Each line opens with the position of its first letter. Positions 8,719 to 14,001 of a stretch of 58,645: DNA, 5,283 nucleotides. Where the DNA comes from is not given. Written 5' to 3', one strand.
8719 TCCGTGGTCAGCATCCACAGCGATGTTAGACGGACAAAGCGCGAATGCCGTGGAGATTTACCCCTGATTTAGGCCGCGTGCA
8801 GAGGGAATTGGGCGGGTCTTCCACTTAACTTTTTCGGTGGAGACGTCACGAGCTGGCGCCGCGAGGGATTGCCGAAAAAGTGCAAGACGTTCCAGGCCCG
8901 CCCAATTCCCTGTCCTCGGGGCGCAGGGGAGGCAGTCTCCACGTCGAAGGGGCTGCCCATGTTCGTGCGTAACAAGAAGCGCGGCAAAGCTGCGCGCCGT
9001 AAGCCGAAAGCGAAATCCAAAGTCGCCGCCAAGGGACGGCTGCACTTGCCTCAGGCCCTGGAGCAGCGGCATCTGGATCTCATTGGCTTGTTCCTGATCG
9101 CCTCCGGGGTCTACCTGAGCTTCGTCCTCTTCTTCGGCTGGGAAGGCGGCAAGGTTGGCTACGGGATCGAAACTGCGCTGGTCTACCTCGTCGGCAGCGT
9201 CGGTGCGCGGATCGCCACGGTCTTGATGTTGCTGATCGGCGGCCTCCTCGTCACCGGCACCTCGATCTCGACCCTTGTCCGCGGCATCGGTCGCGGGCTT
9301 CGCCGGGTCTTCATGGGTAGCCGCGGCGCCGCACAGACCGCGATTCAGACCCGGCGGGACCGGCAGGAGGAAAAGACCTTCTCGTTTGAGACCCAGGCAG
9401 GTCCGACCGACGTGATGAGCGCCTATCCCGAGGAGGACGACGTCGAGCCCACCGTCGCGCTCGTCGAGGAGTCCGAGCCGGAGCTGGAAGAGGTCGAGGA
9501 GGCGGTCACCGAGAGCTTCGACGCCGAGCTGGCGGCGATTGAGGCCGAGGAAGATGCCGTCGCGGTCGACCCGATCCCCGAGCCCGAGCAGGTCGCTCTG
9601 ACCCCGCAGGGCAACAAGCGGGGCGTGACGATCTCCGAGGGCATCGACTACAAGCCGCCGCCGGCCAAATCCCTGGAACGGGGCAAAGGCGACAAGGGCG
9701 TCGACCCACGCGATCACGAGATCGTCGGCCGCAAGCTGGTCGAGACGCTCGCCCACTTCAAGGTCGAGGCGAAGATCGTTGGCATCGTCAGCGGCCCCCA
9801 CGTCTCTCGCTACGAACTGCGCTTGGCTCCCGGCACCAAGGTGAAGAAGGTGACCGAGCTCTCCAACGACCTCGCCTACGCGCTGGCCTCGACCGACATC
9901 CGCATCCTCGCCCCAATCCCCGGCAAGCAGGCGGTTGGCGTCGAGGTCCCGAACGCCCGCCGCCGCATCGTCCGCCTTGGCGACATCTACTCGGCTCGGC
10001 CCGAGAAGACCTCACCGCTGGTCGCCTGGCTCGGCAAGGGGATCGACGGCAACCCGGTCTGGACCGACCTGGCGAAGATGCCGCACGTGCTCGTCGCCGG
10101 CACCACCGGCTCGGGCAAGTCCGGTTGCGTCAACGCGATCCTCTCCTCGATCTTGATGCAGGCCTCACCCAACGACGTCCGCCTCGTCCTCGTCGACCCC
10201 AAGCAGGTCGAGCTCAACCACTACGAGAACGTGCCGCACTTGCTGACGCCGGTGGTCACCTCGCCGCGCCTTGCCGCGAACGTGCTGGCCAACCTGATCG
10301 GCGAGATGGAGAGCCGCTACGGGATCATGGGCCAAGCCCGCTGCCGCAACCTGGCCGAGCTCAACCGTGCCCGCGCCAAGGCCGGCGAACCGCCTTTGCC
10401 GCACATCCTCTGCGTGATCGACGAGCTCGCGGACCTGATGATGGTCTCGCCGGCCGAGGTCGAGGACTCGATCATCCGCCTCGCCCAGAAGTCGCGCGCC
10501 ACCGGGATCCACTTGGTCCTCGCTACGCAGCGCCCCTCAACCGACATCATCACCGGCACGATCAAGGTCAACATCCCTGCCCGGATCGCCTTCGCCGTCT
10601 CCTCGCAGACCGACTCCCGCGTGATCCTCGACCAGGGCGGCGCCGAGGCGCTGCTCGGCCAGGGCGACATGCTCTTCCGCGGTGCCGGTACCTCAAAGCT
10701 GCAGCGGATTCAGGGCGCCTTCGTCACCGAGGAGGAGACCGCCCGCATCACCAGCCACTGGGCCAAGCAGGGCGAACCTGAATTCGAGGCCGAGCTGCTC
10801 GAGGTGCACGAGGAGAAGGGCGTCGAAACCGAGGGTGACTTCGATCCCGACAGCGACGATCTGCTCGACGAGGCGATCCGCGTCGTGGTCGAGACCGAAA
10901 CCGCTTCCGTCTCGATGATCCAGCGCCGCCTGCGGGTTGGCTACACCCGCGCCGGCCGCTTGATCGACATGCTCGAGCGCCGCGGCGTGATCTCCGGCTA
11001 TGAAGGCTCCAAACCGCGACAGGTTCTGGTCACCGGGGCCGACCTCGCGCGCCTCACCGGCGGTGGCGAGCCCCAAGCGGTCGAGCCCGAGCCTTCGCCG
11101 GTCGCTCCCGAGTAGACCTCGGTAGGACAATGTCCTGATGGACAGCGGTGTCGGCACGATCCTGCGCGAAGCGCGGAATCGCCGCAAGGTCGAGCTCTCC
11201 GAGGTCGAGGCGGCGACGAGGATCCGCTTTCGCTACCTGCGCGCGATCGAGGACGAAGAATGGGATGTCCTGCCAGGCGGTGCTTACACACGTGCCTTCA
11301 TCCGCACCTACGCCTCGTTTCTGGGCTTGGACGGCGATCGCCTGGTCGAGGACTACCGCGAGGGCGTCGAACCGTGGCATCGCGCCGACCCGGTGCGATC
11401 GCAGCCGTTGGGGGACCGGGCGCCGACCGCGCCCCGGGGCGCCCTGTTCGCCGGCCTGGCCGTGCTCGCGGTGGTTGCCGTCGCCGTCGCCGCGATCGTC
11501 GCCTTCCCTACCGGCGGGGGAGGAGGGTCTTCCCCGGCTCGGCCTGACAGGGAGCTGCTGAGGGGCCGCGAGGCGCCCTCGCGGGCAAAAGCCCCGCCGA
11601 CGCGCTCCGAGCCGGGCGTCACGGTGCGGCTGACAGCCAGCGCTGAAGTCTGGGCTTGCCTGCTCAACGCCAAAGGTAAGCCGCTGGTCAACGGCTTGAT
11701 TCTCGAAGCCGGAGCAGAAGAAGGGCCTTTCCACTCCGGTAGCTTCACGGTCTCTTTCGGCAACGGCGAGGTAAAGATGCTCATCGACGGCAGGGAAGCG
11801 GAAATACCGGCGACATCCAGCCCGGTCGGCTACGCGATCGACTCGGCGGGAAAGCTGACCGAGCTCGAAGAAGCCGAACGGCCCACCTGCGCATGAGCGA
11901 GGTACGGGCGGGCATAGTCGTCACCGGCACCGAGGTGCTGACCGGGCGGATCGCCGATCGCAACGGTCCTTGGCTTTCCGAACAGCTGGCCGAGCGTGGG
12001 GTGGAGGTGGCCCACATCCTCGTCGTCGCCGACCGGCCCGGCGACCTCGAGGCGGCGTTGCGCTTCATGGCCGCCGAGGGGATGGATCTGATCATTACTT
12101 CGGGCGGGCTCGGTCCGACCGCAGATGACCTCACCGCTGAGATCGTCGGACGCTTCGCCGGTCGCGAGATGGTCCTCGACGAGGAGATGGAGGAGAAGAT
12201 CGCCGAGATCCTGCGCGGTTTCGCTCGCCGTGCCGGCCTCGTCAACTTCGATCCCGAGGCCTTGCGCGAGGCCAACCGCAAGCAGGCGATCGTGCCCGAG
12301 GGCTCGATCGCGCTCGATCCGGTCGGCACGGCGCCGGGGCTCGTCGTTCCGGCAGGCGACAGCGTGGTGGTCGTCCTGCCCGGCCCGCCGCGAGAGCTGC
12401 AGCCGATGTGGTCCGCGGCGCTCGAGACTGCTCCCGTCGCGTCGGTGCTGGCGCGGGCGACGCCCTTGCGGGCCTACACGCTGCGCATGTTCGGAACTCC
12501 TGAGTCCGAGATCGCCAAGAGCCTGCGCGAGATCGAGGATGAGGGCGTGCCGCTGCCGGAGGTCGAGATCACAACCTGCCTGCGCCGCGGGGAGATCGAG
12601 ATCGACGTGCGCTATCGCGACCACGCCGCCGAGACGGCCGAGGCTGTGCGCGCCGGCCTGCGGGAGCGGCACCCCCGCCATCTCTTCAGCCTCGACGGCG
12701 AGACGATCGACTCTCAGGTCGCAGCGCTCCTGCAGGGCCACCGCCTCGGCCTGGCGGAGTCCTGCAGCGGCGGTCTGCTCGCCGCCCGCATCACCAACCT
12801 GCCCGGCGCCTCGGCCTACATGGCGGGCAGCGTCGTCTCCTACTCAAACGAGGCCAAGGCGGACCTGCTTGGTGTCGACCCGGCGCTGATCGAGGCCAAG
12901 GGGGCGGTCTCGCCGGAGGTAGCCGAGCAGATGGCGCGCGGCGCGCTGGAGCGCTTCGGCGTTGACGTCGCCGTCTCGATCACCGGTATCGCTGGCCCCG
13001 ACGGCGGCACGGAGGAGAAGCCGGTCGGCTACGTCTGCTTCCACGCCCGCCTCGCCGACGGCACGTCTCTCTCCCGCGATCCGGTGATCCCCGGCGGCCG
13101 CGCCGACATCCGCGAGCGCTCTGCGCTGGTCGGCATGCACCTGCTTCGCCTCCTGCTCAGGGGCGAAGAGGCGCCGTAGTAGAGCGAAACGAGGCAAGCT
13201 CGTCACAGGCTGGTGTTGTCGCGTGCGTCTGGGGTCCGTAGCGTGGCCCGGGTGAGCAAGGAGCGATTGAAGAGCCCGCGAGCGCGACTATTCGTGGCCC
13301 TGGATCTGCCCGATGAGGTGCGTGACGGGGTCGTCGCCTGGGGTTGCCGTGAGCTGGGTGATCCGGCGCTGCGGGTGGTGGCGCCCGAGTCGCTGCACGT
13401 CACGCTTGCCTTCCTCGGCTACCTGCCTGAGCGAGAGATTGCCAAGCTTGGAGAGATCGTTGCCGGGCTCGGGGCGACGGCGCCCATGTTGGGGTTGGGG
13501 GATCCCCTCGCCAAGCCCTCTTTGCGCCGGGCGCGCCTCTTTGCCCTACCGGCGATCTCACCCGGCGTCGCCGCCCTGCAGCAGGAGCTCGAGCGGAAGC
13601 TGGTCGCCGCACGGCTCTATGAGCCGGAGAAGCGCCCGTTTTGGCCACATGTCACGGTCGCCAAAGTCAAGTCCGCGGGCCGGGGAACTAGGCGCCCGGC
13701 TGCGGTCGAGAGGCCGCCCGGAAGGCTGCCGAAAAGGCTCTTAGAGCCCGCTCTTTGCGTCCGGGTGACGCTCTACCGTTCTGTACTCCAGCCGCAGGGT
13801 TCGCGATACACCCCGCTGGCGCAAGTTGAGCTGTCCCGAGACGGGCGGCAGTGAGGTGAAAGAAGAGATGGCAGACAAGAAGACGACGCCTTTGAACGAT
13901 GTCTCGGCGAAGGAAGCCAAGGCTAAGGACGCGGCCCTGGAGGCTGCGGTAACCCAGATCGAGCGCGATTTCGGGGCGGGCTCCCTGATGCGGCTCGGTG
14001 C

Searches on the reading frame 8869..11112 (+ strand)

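Call 21: search_protein_families(library=ncbifam, proteins=[window:8869-11112:+], max_evalue=1e-10)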
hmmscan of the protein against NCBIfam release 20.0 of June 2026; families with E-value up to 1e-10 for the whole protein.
window:8869-11112:+ (748 aa): 5 families
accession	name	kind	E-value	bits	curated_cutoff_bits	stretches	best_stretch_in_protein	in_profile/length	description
NF007615.0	PRK10263.1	equivalog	2.2e-122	410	1566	2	284-505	888-1111/1355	DNA translocase FtsK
TIGR03928.1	T7_EssCb_Firm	equivalog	7.6e-30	103.3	778.4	1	405-594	470-660/1296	type VII secretion protein EssC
TIGR03924.1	T7SS_EccC_a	equivalog_domain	3.6e-29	102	509.15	1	405-620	451-670/673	type VII secretion protein EccCa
TIGR03925.1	T7SS_EccC_b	equivalog_domain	1.2e-17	63.5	346.55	1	378-483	335-438/564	type VII secretion protein EccCb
NF041214.1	plasmid_TraB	equivalog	2.2e-15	56.2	800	1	405-589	249-421/639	plasmid transfer protein TraB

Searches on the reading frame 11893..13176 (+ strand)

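Call 11: search_protein_families(library=ncbifam, proteins=[window:11893-13176:+], max_evalue=0.00001)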
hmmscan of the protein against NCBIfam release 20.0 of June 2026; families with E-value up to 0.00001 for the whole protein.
window:11893-13176:+ (428 aa): 13 families
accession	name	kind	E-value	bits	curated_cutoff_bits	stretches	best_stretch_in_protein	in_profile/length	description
NF001813.0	PRK00549.1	equivalog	3.3e-134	448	379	1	5-423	2-412/414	competence/damage-inducible protein A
TIGR00200.1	cinA_nterm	subfamily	3.1e-73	246.8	243.15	1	5-422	3-411/414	CinA family nicotinamide mononucleotide deamidase-related protein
TIGR00199.1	PncC_domain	subfamily_domain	5e-39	133.8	68.9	1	282-419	9-146/149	nicotinamide-nucleotide amidohydrolase family protein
NF002975.0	PRK03661.1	equivalog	8.8e-38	129.5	212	1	281-415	20-154/164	nicotinamide-nucleotide amidase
NF002291.0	PRK01215.1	equivalog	1.2e-32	113.1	293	1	3-215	3-202/264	nicotinamide mononucleotide deamidase-related protein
NF002978.0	PRK03673.1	equivalog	9e-28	97.3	496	1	5-322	3-305/398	nicotinamide mononucleotide deamidase-related protein YfaY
NF002977.0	PRK03670.1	equivalog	5.3e-27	94.8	305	1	6-174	3-169/252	competence damage-inducible protein A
TIGR00177.1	molyb_syn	domain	8.9e-25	87.4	85.35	1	4-175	2-144/148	molybdenum cofactor synthesis domain-containing protein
NF002972.0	PRK03657.1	equivalog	4.5e-21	75.3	201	1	279-389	27-139/175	2-oxo-tetronate isomerase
NF002947.1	PRK03604.1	equivalog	7.8e-14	51.6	285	1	3-92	145-234/301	bifunctional molybdenum cofactor biosynthesis protein MoaC/MoaB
NF011068.0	PRK14498.1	equivalog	6.7e-08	31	534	1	5-88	188-277/647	molybdopterin biosynthesis protein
NF007960.1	PRK10680.1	equivalog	2.7e-06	26.4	440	1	11-85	188-261/401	molybdopterin molybdotransferase MoeA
NF050098.1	MoeA_actino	exception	2.8e-06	26.4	560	1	8-74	186-251/400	molybdopterin molybdotransferase MoeA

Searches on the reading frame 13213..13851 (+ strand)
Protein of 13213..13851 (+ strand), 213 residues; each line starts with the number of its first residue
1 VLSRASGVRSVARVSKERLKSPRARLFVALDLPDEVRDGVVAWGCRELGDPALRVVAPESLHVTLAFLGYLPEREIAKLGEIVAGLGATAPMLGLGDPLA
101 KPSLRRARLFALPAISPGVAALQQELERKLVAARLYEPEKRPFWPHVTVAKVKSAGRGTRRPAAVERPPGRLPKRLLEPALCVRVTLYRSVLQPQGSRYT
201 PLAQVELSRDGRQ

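Call 11: search_protein_families(library=ncbifam, proteins=[window:13213-13851:+], max_evalue=0.00001)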
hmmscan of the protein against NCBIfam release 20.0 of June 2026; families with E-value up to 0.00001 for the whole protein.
window:13213-13851:+ (213 aa): 2 families
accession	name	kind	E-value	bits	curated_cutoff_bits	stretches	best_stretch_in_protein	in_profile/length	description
TIGR02258.1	2_5_ligase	equivalog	8.5e-24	84.4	65.7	1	25-207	2-180/180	RNA 2',3'-cyclic phosphodiesterase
NF011704.0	PRK15124.1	equivalog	1.9e-13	50.8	184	1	23-207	4-174/176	RNA 2',3'-cyclic phosphodiesterase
